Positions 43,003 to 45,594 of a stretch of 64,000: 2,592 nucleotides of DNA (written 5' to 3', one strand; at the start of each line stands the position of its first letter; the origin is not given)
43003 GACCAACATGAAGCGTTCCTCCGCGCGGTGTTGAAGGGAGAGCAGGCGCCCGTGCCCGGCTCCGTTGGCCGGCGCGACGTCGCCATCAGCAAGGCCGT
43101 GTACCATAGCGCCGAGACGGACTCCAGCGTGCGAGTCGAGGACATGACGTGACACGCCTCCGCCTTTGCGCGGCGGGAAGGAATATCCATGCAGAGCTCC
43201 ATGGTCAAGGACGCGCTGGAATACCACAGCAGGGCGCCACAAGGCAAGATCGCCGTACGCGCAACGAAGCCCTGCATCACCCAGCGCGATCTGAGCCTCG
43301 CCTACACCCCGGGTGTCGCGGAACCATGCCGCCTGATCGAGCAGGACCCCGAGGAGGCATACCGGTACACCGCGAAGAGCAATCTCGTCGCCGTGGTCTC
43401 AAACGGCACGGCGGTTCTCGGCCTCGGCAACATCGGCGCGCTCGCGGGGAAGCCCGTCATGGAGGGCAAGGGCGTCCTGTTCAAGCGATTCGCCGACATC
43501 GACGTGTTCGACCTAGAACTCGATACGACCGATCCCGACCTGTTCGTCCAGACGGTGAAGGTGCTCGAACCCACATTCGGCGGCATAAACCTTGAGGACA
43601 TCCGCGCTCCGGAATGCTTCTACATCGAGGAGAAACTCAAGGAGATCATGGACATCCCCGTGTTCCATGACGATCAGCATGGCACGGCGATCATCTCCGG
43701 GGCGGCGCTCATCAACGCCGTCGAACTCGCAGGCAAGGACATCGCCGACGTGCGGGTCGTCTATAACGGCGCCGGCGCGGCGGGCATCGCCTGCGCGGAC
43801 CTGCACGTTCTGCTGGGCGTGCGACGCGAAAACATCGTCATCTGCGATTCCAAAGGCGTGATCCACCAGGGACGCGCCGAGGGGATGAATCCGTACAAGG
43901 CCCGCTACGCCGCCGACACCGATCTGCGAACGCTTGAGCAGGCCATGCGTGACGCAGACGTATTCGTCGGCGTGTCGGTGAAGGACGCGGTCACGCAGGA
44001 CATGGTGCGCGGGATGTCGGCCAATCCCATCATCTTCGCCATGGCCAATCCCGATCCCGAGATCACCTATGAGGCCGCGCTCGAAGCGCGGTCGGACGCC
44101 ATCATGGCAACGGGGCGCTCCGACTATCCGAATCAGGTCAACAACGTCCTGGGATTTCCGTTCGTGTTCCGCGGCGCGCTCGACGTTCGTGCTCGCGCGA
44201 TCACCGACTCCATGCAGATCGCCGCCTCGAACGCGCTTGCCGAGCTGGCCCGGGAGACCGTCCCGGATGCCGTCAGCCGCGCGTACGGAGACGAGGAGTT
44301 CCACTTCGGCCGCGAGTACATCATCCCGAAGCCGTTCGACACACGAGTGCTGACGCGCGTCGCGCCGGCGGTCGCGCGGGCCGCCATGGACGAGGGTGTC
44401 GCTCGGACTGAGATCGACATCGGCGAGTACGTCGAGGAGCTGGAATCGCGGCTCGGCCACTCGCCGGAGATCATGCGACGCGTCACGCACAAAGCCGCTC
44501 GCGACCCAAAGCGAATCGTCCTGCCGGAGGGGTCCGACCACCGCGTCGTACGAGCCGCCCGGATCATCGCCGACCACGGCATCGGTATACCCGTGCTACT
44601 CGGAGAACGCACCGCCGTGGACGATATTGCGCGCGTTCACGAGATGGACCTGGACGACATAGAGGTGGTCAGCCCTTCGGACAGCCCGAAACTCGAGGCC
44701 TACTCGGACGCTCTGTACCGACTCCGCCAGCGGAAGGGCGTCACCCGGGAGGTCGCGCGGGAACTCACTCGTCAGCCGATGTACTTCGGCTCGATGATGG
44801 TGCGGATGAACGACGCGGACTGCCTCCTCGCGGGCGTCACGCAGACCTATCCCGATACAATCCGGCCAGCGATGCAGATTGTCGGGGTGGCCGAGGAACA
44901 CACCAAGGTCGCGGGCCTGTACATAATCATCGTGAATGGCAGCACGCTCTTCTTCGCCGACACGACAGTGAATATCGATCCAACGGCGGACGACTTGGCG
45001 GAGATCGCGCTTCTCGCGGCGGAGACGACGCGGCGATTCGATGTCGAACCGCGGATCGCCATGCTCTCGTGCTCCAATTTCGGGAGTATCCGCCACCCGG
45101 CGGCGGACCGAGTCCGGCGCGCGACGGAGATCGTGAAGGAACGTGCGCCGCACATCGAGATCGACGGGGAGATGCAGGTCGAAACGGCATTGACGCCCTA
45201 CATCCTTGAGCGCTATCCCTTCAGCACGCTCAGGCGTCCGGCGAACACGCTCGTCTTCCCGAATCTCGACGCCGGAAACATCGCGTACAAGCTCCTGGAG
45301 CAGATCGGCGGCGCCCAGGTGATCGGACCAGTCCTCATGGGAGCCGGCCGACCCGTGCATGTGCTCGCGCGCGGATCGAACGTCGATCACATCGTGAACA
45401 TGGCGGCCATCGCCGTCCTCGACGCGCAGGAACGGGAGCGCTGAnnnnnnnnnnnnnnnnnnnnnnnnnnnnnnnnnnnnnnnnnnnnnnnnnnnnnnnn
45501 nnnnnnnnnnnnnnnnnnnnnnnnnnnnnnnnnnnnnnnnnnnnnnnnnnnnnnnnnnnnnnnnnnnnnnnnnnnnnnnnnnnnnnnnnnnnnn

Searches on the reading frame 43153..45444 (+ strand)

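Call 11: search_protein_families(library=pfam, proteins=[window:43153-45444:+], max_evalue=0.001)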
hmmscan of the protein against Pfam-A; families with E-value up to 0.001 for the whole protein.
window:43153-45444:+ (763 aa): 3 families
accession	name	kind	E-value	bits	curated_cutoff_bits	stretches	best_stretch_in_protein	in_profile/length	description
PF01515.24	PTA_PTB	-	2.4e-103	346.3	24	1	440-755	2-319/319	Phosphate acetyl/butaryl transferase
PF00390.24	malic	-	8.1e-31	107.7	23.1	1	31-163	2-182/182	Malic enzyme, N-terminal domain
PF03949.21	Malic_M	-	4.2e-21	75.9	23.5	1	177-371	3-230/258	Malic enzyme, NAD binding domain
